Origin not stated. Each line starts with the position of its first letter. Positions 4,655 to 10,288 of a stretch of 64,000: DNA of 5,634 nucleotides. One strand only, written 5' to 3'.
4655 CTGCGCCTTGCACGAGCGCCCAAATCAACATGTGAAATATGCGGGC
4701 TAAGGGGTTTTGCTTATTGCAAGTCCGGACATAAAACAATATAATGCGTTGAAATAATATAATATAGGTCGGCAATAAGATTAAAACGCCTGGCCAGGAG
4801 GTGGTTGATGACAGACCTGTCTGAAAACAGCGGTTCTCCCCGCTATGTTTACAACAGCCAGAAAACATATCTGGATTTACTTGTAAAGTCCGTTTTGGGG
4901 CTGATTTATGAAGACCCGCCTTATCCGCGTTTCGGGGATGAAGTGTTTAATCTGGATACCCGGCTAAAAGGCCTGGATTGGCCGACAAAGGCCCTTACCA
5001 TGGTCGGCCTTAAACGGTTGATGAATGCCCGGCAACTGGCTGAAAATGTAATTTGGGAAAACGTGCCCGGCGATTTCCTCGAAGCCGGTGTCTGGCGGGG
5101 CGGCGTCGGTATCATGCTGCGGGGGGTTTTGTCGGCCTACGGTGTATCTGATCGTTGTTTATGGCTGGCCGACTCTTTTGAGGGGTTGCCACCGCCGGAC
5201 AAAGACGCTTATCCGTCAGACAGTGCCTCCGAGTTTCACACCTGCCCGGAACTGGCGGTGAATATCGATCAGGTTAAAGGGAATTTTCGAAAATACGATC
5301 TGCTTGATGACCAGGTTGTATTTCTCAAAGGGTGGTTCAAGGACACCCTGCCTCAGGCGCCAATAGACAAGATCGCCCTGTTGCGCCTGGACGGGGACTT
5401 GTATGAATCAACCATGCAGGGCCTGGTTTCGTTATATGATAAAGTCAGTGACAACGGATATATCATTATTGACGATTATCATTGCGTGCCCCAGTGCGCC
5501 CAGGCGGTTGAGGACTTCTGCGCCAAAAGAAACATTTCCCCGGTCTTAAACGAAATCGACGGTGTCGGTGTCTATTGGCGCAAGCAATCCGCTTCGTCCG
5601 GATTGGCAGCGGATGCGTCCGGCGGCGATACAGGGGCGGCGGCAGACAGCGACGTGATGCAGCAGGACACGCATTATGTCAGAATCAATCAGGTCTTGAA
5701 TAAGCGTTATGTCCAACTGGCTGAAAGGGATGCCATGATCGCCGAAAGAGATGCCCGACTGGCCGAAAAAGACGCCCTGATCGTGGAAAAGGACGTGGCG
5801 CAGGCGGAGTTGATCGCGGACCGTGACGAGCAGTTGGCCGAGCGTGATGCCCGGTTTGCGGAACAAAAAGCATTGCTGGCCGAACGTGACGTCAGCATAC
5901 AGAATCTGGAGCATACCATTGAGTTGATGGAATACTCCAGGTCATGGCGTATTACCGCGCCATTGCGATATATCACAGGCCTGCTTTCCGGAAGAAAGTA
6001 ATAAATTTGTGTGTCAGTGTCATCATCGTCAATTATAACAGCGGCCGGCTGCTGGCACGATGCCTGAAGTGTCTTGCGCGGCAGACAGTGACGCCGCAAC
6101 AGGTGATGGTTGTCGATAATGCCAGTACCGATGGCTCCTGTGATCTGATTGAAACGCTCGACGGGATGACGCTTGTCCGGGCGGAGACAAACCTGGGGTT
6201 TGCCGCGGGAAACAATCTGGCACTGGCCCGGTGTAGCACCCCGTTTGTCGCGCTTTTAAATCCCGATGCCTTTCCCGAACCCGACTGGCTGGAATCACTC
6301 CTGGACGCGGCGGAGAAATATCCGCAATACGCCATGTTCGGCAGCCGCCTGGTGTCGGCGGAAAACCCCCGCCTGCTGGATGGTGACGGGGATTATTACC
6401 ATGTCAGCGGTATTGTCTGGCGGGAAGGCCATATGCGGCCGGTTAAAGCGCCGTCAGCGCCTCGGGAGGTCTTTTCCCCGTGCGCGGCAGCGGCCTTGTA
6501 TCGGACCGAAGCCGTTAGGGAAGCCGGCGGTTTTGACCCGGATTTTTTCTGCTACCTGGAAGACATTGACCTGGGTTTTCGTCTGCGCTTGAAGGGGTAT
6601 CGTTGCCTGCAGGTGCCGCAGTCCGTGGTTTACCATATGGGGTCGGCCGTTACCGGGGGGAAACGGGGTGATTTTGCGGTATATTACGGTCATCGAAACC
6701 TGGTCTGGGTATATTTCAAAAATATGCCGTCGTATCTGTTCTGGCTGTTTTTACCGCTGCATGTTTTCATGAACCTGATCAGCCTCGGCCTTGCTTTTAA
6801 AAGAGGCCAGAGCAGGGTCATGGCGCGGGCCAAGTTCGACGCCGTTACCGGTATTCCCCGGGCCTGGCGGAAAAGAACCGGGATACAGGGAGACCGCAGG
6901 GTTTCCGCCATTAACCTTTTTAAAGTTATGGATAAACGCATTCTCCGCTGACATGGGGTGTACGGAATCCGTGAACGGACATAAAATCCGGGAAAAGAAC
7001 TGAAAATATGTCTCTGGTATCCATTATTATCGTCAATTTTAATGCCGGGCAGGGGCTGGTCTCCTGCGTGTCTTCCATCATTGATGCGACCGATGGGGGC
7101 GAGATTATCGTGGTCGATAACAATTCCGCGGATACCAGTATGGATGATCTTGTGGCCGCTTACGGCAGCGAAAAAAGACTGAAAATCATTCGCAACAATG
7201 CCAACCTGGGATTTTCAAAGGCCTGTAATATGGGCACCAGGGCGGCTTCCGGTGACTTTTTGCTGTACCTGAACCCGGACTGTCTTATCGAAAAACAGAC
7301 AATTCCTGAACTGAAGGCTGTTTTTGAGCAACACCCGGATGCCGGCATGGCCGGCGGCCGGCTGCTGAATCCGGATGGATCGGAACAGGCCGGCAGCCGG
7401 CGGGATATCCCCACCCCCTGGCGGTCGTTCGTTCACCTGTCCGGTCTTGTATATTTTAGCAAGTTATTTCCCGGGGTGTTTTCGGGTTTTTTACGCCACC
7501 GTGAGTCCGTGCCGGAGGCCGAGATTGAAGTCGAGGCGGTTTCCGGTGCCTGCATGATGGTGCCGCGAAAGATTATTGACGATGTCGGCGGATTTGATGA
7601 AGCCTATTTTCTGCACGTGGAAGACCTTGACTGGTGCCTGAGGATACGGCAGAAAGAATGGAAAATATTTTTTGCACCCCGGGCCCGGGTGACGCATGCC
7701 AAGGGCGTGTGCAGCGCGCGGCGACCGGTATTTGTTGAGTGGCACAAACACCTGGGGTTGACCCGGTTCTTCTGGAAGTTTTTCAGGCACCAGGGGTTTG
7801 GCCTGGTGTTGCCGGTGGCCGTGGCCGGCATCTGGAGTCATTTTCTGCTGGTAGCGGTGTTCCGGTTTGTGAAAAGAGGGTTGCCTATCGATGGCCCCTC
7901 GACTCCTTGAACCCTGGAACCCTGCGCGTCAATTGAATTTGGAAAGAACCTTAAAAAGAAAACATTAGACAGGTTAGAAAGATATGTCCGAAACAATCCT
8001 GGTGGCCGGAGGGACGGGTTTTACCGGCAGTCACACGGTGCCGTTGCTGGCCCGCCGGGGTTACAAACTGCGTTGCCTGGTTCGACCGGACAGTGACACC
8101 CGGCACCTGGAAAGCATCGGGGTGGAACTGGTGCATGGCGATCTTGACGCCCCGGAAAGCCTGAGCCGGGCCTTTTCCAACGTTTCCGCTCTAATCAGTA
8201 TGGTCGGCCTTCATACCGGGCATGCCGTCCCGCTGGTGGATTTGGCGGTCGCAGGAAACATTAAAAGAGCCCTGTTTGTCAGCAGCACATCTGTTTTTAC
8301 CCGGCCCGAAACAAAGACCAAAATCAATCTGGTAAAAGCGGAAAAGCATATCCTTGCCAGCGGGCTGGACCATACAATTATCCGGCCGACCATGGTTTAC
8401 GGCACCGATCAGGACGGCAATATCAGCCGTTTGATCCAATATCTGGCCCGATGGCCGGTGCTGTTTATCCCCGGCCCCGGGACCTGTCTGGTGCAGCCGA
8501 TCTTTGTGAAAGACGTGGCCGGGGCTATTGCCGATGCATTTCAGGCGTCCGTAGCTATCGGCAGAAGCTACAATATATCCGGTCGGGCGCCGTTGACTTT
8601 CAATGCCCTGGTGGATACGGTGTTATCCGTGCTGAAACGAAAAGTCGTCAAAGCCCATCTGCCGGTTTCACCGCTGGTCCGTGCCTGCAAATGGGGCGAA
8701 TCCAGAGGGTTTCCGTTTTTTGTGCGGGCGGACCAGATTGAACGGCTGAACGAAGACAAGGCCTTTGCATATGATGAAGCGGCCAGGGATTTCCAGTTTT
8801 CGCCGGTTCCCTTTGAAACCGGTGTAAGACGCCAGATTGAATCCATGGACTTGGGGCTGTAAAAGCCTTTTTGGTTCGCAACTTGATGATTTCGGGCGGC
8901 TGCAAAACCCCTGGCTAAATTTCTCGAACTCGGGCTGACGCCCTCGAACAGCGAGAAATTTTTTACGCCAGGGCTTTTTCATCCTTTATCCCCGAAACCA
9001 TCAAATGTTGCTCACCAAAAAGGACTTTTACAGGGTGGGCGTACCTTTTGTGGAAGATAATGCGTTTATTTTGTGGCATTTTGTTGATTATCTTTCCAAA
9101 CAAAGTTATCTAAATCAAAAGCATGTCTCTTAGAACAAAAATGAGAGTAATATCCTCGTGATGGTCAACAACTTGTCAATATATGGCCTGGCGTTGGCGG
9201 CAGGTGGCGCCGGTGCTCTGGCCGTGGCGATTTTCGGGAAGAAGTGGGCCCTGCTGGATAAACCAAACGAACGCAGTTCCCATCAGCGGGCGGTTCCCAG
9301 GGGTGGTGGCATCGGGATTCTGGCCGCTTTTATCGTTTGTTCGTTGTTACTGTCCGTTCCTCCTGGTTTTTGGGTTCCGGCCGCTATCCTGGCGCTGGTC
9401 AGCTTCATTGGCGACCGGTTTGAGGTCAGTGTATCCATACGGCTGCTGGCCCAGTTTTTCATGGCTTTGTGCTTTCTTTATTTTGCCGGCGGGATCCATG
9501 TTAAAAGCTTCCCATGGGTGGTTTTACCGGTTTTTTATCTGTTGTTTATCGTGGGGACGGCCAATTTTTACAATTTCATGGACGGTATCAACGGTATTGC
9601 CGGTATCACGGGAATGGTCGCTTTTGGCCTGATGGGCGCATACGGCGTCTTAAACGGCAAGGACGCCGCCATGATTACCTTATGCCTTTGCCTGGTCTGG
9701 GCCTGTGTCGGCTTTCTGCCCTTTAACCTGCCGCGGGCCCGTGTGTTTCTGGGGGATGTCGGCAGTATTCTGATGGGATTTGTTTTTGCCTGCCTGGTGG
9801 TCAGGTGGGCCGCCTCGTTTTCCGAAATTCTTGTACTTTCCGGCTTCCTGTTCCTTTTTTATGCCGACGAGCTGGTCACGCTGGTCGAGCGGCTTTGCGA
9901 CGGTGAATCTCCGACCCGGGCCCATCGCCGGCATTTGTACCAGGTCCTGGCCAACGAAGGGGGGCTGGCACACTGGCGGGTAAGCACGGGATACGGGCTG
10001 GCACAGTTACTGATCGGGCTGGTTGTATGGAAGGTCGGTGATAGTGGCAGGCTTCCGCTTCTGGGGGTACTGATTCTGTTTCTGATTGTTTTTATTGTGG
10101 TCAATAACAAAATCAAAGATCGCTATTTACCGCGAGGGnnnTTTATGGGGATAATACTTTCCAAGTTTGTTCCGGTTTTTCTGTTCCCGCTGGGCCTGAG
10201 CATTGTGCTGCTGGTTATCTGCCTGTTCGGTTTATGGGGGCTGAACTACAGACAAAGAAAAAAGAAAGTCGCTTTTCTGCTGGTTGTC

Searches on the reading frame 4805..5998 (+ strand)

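Call 8: search_protein_families(library=pfam, proteins=[window:4805-5998:+], max_evalue=0.00001)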
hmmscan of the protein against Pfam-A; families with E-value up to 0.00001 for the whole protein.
window:4805-5998:+ (398 aa): 2 families
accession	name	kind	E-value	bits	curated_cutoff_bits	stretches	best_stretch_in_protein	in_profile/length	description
PF05711.17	TylF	-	5.9e-91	304.8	23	1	46-260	50-264/264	Macrocin-O-methyltransferase (TylF)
PF13578.12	Methyltransf_24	-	9.1e-07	30.2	26.3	1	92-225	1-105/105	Methyltransferase domain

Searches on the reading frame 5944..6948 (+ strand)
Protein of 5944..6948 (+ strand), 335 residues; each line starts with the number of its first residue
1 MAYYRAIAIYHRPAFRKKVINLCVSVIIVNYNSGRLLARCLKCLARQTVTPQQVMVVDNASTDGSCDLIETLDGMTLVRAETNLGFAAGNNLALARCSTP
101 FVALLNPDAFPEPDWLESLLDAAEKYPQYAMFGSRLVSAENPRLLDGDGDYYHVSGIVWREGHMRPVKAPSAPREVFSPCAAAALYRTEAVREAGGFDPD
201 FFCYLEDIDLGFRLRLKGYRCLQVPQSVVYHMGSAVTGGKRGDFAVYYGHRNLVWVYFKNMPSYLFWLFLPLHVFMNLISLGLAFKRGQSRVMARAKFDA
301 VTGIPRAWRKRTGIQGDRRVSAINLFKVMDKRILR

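Call 8: search_protein_families(library=pfam, proteins=[window:5944-6948:+], max_evalue=0.00001)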
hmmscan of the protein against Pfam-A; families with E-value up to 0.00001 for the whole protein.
window:5944-6948:+ (335 aa): 3 families
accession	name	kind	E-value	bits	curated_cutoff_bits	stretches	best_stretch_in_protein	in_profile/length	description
PF00535.33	Glycos_transf_2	-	2.5e-24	86.5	23.3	1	25-193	1-166/168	Glycosyl transferase family 2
PF13641.12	Glyco_tranf_2_3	-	1.6e-15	58.2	27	1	24-232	3-212/230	Glycosyltransferase like family 2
PF13632.12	Glyco_trans_2_3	-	1.2e-08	35.4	27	1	103-233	3-125/198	Glycosyl transferase family group 2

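Call 64: search_protein_families(library=ncbifam, proteins=[window:5944-6948:+], max_evalue=1e-10)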
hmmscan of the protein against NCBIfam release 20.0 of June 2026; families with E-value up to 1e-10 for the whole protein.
window:5944-6948:+ (335 aa): 3 families
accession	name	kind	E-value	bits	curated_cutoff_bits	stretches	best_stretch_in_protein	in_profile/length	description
TIGR03965.1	mycofact_glyco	equivalog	6.3e-23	81.4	280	1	23-231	75-280/467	mycofactocin biosynthesis glycosyltransferase MftF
NF041875.1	EPS_EpsD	equivalog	3.8e-19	69.2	370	1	24-234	1-209/325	exopolysaccharide biosynthesis glycosyltransferase EpsD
NF038302.1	EPS_HpsE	equivalog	4.6e-12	45.5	300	1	24-136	3-124/307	hormogonium polysaccharide biosynthesis glycosyltransferase HpsE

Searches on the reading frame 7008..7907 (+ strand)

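Call 8: search_protein_families(library=pfam, proteins=[window:7008-7907:+], max_evalue=0.00001)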
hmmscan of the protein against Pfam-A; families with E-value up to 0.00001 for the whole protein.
window:7008-7907:+ (300 aa): 5 families
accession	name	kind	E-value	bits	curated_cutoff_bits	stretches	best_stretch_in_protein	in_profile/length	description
PF00535.33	Glycos_transf_2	-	6.1e-23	82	23.3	1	5-167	1-163/168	Glycosyl transferase family 2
PF13641.12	Glyco_tranf_2_3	-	4.7e-18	66.5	27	1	4-232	3-213/230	Glycosyltransferase like family 2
PF10111.15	Glyco_tranf_2_2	-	4.8e-07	30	27.3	0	32-96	31-96/276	Glycosyltransferase like family 2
PF13632.12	Glyco_trans_2_3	-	1.7e-06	28.5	27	1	178-287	72-180/198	Glycosyl transferase family group 2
PF13712.12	Glyco_tranf_2_5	-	2e-06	28.1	27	0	54-222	28-179/210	Glycosyltransferase like family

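Call 64: search_protein_families(library=ncbifam, proteins=[window:7008-7907:+], max_evalue=1e-10)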
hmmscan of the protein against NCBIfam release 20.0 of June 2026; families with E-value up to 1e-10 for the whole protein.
window:7008-7907:+ (300 aa): 10 families
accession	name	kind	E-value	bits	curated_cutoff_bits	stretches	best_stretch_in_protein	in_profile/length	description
TIGR03965.1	mycofact_glyco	equivalog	1.4e-22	80.3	280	1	4-123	76-195/467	mycofactocin biosynthesis glycosyltransferase MftF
TIGR03937.1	PgaC_IcaA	equivalog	5.4e-17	61.8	422.3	0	3-117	46-161/407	poly-beta-1,6-N-acetyl-D-glucosamine synthase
NF041875.1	EPS_EpsD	equivalog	2.3e-14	53.5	370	0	5-112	2-110/325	exopolysaccharide biosynthesis glycosyltransferase EpsD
TIGR01556.1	rhamnosyltran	subfamily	5e-14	52.1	200.55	1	32-255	23-227/281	rhamnosyltransferase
TIGR04283.1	glyco_like_mftF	equivalog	2.5e-12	46.9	182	0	4-112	1-104/221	TIGR04283 family arsenosugar biosynthesis glycosyltransferase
NF038302.1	EPS_HpsE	equivalog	6.9e-12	45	300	0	32-119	35-124/307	hormogonium polysaccharide biosynthesis glycosyltransferase HpsE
NF038299.1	EPS_HpsN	equivalog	1.5e-11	43.9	425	0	3-231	2-221/317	hormogonium polysaccharide biosynthesis glycosyltransferase HpsN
NF041394.1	GtaseAglG_Halo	equivalog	1.8e-11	43.9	440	0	4-120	3-120/304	glucosyl-dolichyl phosphate glucuronosyltransferase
TIGR03111.1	glyc2_xrt_Gpos1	hypoth_equivalog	4.5e-11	42.2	363.95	1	4-122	51-173/439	TIGR03111 family XrtG-associated glycosyltransferase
NF007482.0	PRK10073.1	equivalog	9.5e-11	41.3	423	0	3-102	7-106/334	glycosyltransferase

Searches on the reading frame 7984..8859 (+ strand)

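Call 8: search_protein_families(library=pfam, proteins=[window:7984-8859:+], max_evalue=0.00001)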
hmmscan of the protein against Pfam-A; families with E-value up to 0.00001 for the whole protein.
window:7984-8859:+ (292 aa): 5 families
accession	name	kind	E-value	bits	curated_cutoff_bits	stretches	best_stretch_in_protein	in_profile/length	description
PF13460.12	NAD_binding_10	-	8.6e-19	68.6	27.2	1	9-142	1-150/184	NAD(P)H-binding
PF01370.27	Epimerase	-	6.7e-17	62.1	20.9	1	5-198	1-239/240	NAD dependent epimerase/dehydratase family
PF05368.20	NmrA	-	1.7e-15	57.8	27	1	2-103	2-109/298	NmrA-like family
PF01073.25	3Beta_HSD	-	9.6e-08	31.8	22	0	6-78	1-78/280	3-beta hydroxysteroid dehydrogenase/isomerase family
PF16363.11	GDP_Man_Dehyd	-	3.9e-07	30.3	27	1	6-67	1-74/332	GDP-mannose 4,6 dehydratase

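Call 64: search_protein_families(library=ncbifam, proteins=[window:7984-8859:+], max_evalue=1e-10)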
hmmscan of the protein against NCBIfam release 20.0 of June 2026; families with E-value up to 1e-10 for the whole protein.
window:7984-8859:+ (292 aa): 2 families
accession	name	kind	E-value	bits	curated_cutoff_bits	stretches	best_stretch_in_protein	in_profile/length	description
TIGR03466.1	HpnA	hypoth_equivalog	4.3e-19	68.6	367.65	1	4-71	2-69/327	hopanoid-associated sugar epimerase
NF042422.1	oxyalk_red_OleD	equivalog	5e-18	65.5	580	0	108-286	138-326/329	2-alkyl-3-oxoalkanoate reductase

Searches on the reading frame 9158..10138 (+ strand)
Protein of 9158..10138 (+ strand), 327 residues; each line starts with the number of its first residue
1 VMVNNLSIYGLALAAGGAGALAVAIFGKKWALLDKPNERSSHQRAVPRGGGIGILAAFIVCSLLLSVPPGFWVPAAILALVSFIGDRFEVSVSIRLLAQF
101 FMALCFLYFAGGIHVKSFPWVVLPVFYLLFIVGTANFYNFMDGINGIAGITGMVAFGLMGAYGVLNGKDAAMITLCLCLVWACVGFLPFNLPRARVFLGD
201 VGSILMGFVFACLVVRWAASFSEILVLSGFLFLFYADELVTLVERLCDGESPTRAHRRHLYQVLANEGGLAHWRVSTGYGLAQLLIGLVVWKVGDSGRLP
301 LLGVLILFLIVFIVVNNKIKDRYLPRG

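Call 4: search_protein_families(library=pfam, proteins=[window:9158-10138:+])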
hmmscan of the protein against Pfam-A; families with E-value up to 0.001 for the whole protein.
window:9158-10138:+ (327 aa): 1 family
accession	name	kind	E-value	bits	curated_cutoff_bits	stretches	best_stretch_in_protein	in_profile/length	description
PF00953.26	Glycos_transf_4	-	2.6e-29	102.7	27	1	71-216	4-158/160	Glycosyl transferase family 4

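Call 5: search_protein_families(library=ncbifam, proteins=[window:9158-10138:+])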
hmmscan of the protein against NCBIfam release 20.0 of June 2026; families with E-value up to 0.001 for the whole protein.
window:9158-10138:+ (327 aa): 3 families
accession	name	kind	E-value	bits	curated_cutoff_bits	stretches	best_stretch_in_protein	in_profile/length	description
TIGR02380.1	ECA_wecA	exception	9.2e-27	94.1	326.05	1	28-319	23-333/346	UDP-N-acetylglucosamine--undecaprenyl-phosphate N-acetylglucosaminephosphotransferase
NF053644.1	MraY_archaea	equivalog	1.4e-10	41.1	450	1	81-225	139-283/340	pseudomurein biosynthesis MraY family phospho-N-acetylmuramoyl-pentapeptide-transferase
TIGR00445.1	mraY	equivalog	2.8e-08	33.6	192.05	1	107-221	112-249/321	phospho-N-acetylmuramoyl-pentapeptide-transferase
